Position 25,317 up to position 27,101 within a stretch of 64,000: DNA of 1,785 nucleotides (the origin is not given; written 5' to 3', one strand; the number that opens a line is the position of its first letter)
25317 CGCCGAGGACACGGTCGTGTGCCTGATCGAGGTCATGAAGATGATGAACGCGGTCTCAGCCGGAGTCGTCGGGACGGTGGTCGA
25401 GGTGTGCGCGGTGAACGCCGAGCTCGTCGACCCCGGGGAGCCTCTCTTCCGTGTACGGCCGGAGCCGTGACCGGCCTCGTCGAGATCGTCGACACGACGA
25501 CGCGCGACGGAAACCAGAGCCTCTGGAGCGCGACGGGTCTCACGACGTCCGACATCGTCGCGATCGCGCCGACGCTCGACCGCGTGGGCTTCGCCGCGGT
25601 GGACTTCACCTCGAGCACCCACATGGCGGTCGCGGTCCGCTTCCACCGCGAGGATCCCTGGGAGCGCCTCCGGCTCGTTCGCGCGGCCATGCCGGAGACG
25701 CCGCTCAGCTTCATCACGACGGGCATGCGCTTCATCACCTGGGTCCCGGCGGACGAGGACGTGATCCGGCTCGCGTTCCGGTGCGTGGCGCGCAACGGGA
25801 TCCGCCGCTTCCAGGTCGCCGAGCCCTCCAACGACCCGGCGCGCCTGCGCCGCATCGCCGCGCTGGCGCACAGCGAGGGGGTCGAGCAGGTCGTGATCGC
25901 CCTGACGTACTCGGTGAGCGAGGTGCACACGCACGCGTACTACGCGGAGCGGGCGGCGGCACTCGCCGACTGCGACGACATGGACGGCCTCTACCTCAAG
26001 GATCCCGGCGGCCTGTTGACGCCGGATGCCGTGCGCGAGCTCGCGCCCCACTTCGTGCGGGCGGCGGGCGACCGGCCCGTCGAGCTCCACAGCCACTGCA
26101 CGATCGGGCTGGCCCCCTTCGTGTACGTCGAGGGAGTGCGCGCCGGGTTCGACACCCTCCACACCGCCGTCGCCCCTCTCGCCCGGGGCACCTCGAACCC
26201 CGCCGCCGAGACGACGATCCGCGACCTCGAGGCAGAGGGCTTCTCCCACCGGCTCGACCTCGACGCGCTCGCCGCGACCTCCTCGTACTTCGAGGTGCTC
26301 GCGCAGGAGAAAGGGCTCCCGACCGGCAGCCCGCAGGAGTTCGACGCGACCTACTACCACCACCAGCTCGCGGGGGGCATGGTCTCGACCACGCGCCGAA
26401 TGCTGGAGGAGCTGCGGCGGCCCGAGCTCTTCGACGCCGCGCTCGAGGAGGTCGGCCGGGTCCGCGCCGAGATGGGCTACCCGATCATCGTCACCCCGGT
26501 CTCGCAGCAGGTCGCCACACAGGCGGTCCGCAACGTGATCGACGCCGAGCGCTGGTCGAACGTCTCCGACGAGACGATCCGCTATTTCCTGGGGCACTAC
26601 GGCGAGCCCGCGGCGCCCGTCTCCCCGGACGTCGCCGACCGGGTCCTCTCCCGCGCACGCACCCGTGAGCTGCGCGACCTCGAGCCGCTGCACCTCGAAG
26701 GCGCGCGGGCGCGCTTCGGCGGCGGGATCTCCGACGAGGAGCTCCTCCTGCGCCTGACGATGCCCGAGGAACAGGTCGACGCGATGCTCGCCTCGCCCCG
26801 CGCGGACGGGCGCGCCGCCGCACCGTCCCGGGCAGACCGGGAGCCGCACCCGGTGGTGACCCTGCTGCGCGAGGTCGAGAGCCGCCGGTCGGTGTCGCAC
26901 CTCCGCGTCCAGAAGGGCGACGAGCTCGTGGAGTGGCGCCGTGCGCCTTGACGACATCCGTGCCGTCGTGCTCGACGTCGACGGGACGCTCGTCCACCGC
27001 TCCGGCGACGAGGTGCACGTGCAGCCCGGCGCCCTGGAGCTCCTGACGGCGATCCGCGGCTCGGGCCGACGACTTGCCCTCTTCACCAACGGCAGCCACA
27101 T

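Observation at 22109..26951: Split PEP-synthase-like kinase (PpsA/PpsB type) in one operon with BCCP and a carboxyltransferase, but no biotin carboxylase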

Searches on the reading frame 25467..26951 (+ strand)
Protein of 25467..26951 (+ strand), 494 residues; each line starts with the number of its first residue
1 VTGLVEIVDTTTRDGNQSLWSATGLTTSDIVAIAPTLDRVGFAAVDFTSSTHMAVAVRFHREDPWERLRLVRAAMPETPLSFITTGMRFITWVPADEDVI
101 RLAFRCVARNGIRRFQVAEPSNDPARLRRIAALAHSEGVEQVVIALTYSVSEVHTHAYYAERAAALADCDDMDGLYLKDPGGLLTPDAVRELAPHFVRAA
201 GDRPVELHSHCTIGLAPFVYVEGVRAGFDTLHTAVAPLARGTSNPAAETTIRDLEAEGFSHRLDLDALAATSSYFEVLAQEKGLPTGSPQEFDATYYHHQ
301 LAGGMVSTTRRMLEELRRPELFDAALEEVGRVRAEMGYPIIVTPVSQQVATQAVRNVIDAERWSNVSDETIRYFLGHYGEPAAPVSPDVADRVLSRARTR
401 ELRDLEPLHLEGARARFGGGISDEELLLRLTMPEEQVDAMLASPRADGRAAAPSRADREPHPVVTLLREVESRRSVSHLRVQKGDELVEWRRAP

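Call 5: search_protein_families(library=pfam, proteins=[window:25467-26951:+], max_evalue=0.01)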
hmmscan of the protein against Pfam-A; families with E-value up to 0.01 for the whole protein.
window:25467-26951:+ (494 aa): 2 families
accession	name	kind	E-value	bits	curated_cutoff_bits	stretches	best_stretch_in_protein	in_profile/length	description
PF02436.23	PYC_OADA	-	3.8e-22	79.5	27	1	297-435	2-156/201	Conserved carboxylase domain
PF00682.25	HMGL-like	-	1.7e-12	47.7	29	1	5-273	2-258/260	HMGL-like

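Call 6: search_protein_families(library=ncbifam, proteins=[window:25467-26951:+], max_evalue=0.001)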
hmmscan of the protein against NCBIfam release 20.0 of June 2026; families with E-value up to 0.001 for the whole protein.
window:25467-26951:+ (494 aa): 19 families
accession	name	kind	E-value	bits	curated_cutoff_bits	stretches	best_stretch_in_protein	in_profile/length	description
NF006761.0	PRK09282.1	domain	5e-91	306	402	1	5-408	4-403/591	pyruvate carboxylase subunit B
TIGR01108.1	oadA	equivalog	5.4e-81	272.8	756.5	1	7-407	1-398/582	sodium-extruding oxaloacetate decarboxylase subunit alpha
NF010644.0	PRK14041.1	equivalog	9.7e-79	265.1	734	1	5-434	3-431/467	pyruvate carboxylase subunit B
NF008985.0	PRK12331.1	equivalog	5.1e-77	259.6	718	1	5-403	4-401/465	oxaloacetate decarboxylase subunit alpha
NF010645.0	PRK14042.1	equivalog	2.2e-64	218.3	1182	1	7-434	6-432/596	pyruvate carboxylase subunit B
NF010643.0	PRK14040.1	subfamily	2.4e-64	217.8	892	1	5-403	7-401/595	oxaloacetate decarboxylase subunit alpha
NF009231.0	PRK12581.1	equivalog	2.7e-59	200.9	954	1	4-392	12-399/468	oxaloacetate decarboxylase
NF008984.0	PRK12330.1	equivalog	8.8e-56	189.7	827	1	4-399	5-397/500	methylmalonyl-CoA carboxytransferase subunit 5S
NF009554.0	PRK12999.1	equivalog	4e-45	154.1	965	1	5-435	534-984/1147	pyruvate carboxylase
TIGR01235.1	pyruv_carbox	equivalog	3e-35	121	1114.45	1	7-414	533-956/1143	pyruvate carboxylase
NF006049.0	PRK08195.1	subfamily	6.1e-10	38.6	229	1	5-273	8-264/344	4-hyroxy-2-oxovalerate/4-hydroxy-2-oxopentanoic acid aldolase,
TIGR02660.1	nifV_homocitr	equivalog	1.9e-09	37.3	462.9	1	172-276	156-260/365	homocitrate synthase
TIGR03217.1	4OH_2_O_val_ald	equivalog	2.4e-08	33.6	286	1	5-270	3-256/334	4-hydroxy-2-oxovalerate aldolase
TIGR02090.1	LEU1_arch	subfamily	1.2e-07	31.2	484.75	0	172-265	155-248/363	isopropylmalate/citramalate/homocitrate synthases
NF041069.1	IPMS_Sufob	equivalog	1.6e-07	30.9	600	1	173-255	157-239/371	isopropylmalate synthase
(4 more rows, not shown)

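Call 20: find_encoding_contigs(protein=window:25467-26951:+, flank=10000, max_places=6)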
Protein window:25467-26951:+ (494 aa): no gene with exactly this product is on record in the collection.

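Call 22: find_homologous_proteins(query=window:25467-26951:+, max_evalue=1e-20)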
Query window:25467-26951:+ (494 aa): 5517 proteins with E <= 1e-20 among 8000 candidates; the best 120 are listed.
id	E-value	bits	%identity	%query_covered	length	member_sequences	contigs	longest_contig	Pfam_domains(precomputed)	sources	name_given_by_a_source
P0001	0.0e+0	1095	100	100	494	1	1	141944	PF00682.26,PF02436.24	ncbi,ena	-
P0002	0.0e+0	1072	98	100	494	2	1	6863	PF00682.26,PF02436.24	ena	-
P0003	0.0e+0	1066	98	99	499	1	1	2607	PF00682.26,PF02436.24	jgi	jgi:oxaloacetate decarboxylase (Na+ extruding) subunit alpha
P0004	0.0e+0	1064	97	100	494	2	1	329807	PF00682.26,PF02436.24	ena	-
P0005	0.0e+0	1057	98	99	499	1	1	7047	PF00682.26,PF02436.24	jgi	jgi:oxaloacetate decarboxylase (Na+ extruding) subunit alpha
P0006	8.5e-275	930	86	99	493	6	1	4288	PF00682.26,PF02436.24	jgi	jgi:oxaloacetate decarboxylase alpha subunit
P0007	1.8e-272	922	85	100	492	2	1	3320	PF00682.26,PF02436.24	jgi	jgi:oxaloacetate decarboxylase (Na+ extruding) subunit alpha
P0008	2.8e-271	918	85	100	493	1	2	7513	PF00682.26,PF02436.24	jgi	jgi:oxaloacetate decarboxylase alpha subunit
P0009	8.3e-271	917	85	99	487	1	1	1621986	PF00682.26,PF02436.24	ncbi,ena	-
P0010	2.0e-270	915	84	100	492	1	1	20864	PF00682.26,PF02436.24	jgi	-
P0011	2.0e-270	915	84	100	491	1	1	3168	PF00682.26,PF02436.24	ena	-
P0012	3.9e-270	914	84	100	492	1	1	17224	PF00682.26,PF02436.24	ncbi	-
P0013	4.4e-270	914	84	100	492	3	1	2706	PF00682.26,PF02436.24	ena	-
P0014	6.8e-270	914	83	100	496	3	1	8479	PF00682.26,PF02436.24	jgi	jgi:oxaloacetate decarboxylase alpha subunit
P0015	7.7e-270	913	84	100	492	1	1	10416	PF00682.26,PF02436.24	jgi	jgi:oxaloacetate decarboxylase (Na+ extruding) subunit alpha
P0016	1.2e-269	913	83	100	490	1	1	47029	PF00682.26,PF02436.24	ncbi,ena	-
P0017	1.4e-269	913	85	99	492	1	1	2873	PF00682.26,PF02436.24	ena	-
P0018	2.3e-269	912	85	99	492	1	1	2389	PF00682.26,PF02436.24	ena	-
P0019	2.5e-269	912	84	100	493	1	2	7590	PF00682.26,PF02436.24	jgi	jgi:oxaloacetate decarboxylase (Na+ extruding) subunit alpha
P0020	2.6e-269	912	83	100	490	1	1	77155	PF00682.26,PF02436.24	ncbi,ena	-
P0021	2.8e-269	912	85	99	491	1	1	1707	PF00682.26,PF02436.24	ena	-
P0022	5.3e-269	911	83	100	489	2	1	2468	PF00682.26,PF02436.24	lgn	-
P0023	9.4e-269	910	84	99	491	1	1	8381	PF00682.26,PF02436.24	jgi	jgi:oxaloacetate decarboxylase alpha subunit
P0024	1.2e-268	909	84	100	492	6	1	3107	PF00682.26,PF02436.24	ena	-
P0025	1.4e-268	909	84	100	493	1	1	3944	PF00682.26,PF02436.24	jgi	jgi:oxaloacetate decarboxylase (Na+ extruding) subunit alpha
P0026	1.4e-268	909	84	100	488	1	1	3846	PF00682.26,PF02436.24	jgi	jgi:oxaloacetate decarboxylase alpha subunit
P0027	2.2e-268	909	84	100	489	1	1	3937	PF00682.26,PF02436.24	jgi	jgi:oxaloacetate decarboxylase alpha subunit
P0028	3.5e-268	908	84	100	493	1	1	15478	PF00682.26,PF02436.24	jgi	jgi:oxaloacetate decarboxylase (Na+ extruding) subunit alpha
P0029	3.6e-268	908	84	100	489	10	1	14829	PF00682.26,PF02436.24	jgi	jgi:oxaloacetate decarboxylase alpha subunit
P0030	3.6e-268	908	84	100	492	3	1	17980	PF00682.26,PF02436.24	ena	-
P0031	4.6e-268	908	83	100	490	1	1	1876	PF00682.26,PF02436.24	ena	-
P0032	5.4e-268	907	84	100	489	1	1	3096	PF00682.26,PF02436.24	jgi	jgi:oxaloacetate decarboxylase alpha subunit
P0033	7.0e-268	907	84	100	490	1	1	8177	PF00682.26,PF02436.24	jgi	jgi:oxaloacetate decarboxylase alpha subunit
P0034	2.0e-267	905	85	99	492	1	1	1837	PF00682.26,PF02436.24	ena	-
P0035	5.4e-267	904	83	100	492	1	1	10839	PF00682.26,PF02436.24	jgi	jgi:oxaloacetate decarboxylase (Na+ extruding) subunit alpha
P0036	6.0e-267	904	82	100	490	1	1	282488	PF00682.26,PF02436.24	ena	-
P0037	6.1e-267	904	83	99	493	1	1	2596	PF00682.26,PF02436.24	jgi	jgi:oxaloacetate decarboxylase (Na+ extruding) subunit alpha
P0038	1.2e-266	903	83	100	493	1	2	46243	PF00682.26,PF02436.24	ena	-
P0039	1.3e-266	903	84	99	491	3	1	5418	PF00682.26,PF02436.24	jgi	jgi:oxaloacetate decarboxylase alpha subunit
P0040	2.0e-266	902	83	99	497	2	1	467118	PF00682.26,PF02436.24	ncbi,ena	-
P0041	2.0e-266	902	84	100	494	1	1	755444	PF00682.26,PF02436.24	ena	-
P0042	2.4e-266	902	82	99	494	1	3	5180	PF00682.26,PF02436.24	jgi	jgi:oxaloacetate decarboxylase alpha subunit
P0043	3.3e-266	901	83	100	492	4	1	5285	PF00682.26,PF02436.24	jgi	jgi:oxaloacetate decarboxylase (Na+ extruding) subunit alpha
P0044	4.2e-266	901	83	100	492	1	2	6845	PF00682.26,PF02436.24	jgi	jgi:oxaloacetate decarboxylase alpha subunit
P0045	5.4e-266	901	84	99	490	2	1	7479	PF00682.26,PF02436.24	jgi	jgi:oxaloacetate decarboxylase alpha subunit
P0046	7.7e-266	900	83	100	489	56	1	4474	PF00682.26,PF02436.24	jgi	jgi:oxaloacetate decarboxylase alpha subunit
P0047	8.5e-266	900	84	100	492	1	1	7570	PF00682.26,PF02436.24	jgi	-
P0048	1.3e-265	899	81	100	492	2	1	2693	PF00682.26,PF02436.24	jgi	jgi:oxaloacetate decarboxylase (Na+ extruding) subunit alpha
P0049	1.3e-265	899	83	100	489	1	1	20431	PF00682.26,PF02436.24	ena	-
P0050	1.9e-265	899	83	99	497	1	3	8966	PF00682.26,PF02436.24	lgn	-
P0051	2.0e-265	899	81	100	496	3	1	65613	PF00682.26,PF02436.24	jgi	jgi:oxaloacetate decarboxylase alpha subunit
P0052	3.4e-265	898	83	99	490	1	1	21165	PF00682.26,PF02436.24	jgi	jgi:oxaloacetate decarboxylase (Na+ extruding) subunit alpha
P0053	3.9e-265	898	82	100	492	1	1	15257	PF00682.26,PF02436.24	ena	-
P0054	7.4e-265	897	81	100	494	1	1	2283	PF00682.26,PF02436.24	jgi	jgi:oxaloacetate decarboxylase (Na+ extruding) subunit alpha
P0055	8.5e-265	897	83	100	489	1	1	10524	PF00682.26,PF02436.24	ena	-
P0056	1.3e-264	896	83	100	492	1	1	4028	PF00682.26,PF02436.24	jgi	jgi:oxaloacetate decarboxylase alpha subunit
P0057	1.4e-264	896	83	100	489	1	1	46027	PF00682.26,PF02436.24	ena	-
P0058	2.1e-264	895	81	100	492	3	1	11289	PF00682.26,PF02436.24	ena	-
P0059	2.2e-264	895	83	99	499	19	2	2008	PF00682.26,PF02436.24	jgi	jgi:oxaloacetate decarboxylase alpha subunit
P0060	2.4e-264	895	81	100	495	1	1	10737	PF00682.26,PF02436.24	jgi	jgi:oxaloacetate decarboxylase alpha subunit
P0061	2.5e-264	895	82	99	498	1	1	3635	PF00682.26,PF02436.24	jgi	-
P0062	3.3e-264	895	82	100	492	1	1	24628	PF00682.26,PF02436.24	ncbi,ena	-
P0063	3.3e-264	895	83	100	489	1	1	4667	PF00682.26,PF02436.24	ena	-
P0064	3.5e-264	895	83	100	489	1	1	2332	PF00682.26,PF02436.24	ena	-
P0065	4.2e-264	894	81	100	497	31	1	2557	PF00682.26,PF02436.24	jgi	jgi:oxaloacetate decarboxylase alpha subunit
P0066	4.4e-264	894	83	100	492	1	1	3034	PF00682.26,PF02436.24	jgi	-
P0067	4.9e-264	894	82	100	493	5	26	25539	PF00682.26,PF02436.24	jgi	jgi:oxaloacetate decarboxylase alpha subunit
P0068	5.0e-264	894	83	100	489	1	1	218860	PF00682.26,PF02436.24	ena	-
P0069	6.2e-264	894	83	100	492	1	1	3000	PF00682.26,PF02436.24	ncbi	-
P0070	6.8e-264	894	83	100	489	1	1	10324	PF00682.26,PF02436.24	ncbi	-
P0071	6.9e-264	894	82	100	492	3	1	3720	PF00682.26,PF02436.24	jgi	jgi:oxaloacetate decarboxylase alpha subunit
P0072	6.9e-264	894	82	100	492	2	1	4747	PF00682.26,PF02436.24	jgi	jgi:oxaloacetate decarboxylase alpha subunit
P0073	8.3e-264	893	82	99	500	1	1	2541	PF00682.26,PF02436.24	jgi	jgi:oxaloacetate decarboxylase (Na+ extruding) subunit alpha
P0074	1.1e-263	893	83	100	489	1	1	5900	PF00682.26,PF02436.24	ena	-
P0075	1.7e-263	892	82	100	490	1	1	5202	PF00682.26,PF02436.24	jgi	jgi:oxaloacetate decarboxylase (Na+ extruding) subunit alpha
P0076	1.8e-263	892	83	100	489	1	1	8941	PF00682.26,PF02436.24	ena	-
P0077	2.2e-263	892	82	100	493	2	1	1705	PF00682.26,PF02436.24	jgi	jgi:oxaloacetate decarboxylase (Na+ extruding) subunit alpha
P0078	2.5e-263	892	82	100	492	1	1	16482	PF00682.26,PF02436.24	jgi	-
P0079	2.6e-263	892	82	100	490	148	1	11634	PF00682.26,PF02436.24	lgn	-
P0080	2.9e-263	892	83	99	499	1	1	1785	PF00682.26,PF02436.24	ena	-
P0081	3.3e-263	891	82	100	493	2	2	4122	PF00682.26,PF02436.24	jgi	jgi:oxaloacetate decarboxylase alpha subunit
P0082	4.6e-263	891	81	100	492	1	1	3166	PF00682.26,PF02436.24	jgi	jgi:oxaloacetate decarboxylase alpha subunit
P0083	6.1e-263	891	82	99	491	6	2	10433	PF00682.26,PF02436.24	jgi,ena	-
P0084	9.2e-263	890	82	99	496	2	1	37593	PF00682.26,PF02436.24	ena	-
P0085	1.0e-262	890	81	100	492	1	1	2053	PF00682.26,PF02436.24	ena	-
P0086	1.1e-262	890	80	99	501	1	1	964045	PF00682.26,PF02436.24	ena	-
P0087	1.1e-262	890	82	100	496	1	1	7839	PF00682.26,PF02436.24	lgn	-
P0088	1.3e-262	890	82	99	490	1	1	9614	PF00682.26,PF02436.24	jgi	jgi:oxaloacetate decarboxylase alpha subunit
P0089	1.7e-262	889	82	100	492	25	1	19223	PF00682.26,PF02436.24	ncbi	-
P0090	1.7e-262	889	82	100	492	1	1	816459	PF00682.26,PF02436.24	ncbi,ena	-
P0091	1.9e-262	889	82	100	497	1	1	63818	PF00682.26,PF02436.24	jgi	jgi:oxaloacetate decarboxylase (Na+ extruding) subunit alpha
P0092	2.3e-262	889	82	99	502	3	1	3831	PF00682.26,PF02436.24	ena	-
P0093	2.4e-262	889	82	99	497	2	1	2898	PF00682.26,PF02436.24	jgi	jgi:oxaloacetate decarboxylase (Na+ extruding) subunit alpha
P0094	3.6e-262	888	81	100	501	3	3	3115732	PF00682.26,PF02436.24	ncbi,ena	-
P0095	3.8e-262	888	81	100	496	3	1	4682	PF00682.26,PF02436.24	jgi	jgi:oxaloacetate decarboxylase alpha subunit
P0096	4.7e-262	888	82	100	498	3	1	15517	PF00682.26,PF02436.24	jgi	jgi:oxaloacetate decarboxylase (Na+ extruding) subunit alpha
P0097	4.9e-262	888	82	99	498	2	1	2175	PF00682.26,PF02436.24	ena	-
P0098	5.2e-262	888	83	100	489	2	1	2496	PF00682.26,PF02436.24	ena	-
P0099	5.7e-262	887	82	99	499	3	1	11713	PF00682.26,PF02436.24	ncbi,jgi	jgi:oxaloacetate decarboxylase alpha subunit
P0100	5.9e-262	887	81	100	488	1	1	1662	PF00682.26,PF02436.24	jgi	jgi:oxaloacetate decarboxylase alpha subunit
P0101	6.4e-262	887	82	100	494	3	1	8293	PF00682.26,PF02436.24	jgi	jgi:oxaloacetate decarboxylase (Na+ extruding) subunit alpha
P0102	6.9e-262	887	82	100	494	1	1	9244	PF00682.26,PF02436.24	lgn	-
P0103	7.9e-262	887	81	100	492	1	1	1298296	PF00682.26,PF02436.24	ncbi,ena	-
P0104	1.1e-261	887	81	100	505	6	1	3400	PF00682.26,PF02436.24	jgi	-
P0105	1.2e-261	886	82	100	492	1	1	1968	PF00682.26,PF02436.24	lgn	-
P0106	1.4e-261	886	81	100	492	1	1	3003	PF00682.26,PF02436.24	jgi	jgi:oxaloacetate decarboxylase (Na+ extruding) subunit alpha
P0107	1.5e-261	886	81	99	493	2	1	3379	PF00682.26,PF02436.24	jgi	jgi:oxaloacetate decarboxylase (Na+ extruding) subunit alpha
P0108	1.9e-261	886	81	99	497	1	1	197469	PF00682.26,PF02436.24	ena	-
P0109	2.1e-261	886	81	99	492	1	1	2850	PF00682.26,PF02436.24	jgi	jgi:oxaloacetate decarboxylase alpha subunit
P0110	2.1e-261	886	82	100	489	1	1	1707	PF00682.26,PF02436.24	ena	-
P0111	2.2e-261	885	81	100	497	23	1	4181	PF00682.26,PF02436.24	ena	-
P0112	2.3e-261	885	82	99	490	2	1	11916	PF00682.26,PF02436.24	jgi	jgi:oxaloacetate decarboxylase (Na+ extruding) subunit alpha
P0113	2.5e-261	885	81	100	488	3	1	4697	PF00682.26,PF02436.24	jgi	jgi:oxaloacetate decarboxylase alpha subunit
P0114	2.8e-261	885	83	100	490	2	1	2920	PF00682.26,PF02436.24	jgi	jgi:oxaloacetate decarboxylase alpha subunit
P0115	4.8e-261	884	81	99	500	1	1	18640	PF00682.26,PF02436.24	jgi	jgi:oxaloacetate decarboxylase alpha subunit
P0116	5.5e-261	884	81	100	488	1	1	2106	PF00682.26,PF02436.24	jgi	jgi:oxaloacetate decarboxylase alpha subunit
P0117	5.6e-261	884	81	100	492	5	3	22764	PF00682.26,PF02436.24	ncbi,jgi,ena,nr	ncbi:MAG TPA: hypothetical protein VI409_07500 [Gaiellaceae bacterium]|nr:hypothetical protein [Gaie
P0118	7.0e-261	884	81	100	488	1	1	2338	PF00682.26,PF02436.24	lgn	-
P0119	7.1e-261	884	81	100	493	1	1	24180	PF00682.26,PF02436.24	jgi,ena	jgi:oxaloacetate decarboxylase alpha subunit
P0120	7.8e-261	884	81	100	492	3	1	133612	PF00682.26,PF02436.24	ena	-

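Call 23: find_encoding_contigs(protein=P0001, flank=10000, max_places=3)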
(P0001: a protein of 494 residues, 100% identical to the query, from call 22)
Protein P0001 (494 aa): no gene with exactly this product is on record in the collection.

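Call 24: find_encoding_contigs(protein=P0009, flank=10000, max_places=3)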
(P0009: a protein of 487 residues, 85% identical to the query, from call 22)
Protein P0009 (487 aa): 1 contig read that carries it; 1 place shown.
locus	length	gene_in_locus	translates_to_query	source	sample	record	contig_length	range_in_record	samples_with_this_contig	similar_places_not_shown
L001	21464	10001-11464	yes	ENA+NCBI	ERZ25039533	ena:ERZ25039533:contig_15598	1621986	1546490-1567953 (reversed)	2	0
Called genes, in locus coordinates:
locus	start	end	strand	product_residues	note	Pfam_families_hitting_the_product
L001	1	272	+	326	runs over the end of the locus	PF00676:E1_dh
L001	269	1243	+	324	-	PF02779:Transket_pyr, PF02780:Transketolase_C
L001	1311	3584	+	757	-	PF01315:Ald_Xan_dh_C, PF02738:MoCoBD_1, PF20256:MoCoBD_2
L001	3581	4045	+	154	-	PF00111:Fer2 (weak), PF01799:Fer2_2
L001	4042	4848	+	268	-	PF00941:FAD_binding_5, PF03450:CO_deh_flav_C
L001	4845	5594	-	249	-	PF00561:Abhydrolase_1, PF12146:Hydrolase_4, PF12697:Abhydrolase_6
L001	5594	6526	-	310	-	PF08240:ADH_N, PF00107:ADH_zinc_N, PF13602:ADH_zinc_N_2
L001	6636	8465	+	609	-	PF00391:PEP-utilizers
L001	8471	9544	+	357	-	PF01326:PPDK_N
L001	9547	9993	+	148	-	PF00364:Biotin_lipoyl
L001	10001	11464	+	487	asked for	PF00682:HMGL-like (faint), PF02436:PYC_OADA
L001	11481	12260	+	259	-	PF00702:Hydrolase (weak), PF13344:Hydrolase_6, PF13242:Hydrolase_like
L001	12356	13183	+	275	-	PF23197:IG_AIR9 (faint)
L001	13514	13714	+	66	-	PF07311:Dodecin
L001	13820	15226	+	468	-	PF08448:PAS_4, PF13426:PAS_9 (faint), PF00989:PAS (weak), PF08448:PAS_4, PF07730:HisKA_3, PF02518:HATPase_c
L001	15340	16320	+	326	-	-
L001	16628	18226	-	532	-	PF00999:Na_H_Exchanger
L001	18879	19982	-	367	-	PF10509:GalKase_gal_bdg, PF00288:GHMP_kinases_N, PF08544:GHMP_kinases_C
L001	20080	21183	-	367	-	PF00294:PfkB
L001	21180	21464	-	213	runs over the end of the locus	PF01081:Aldolase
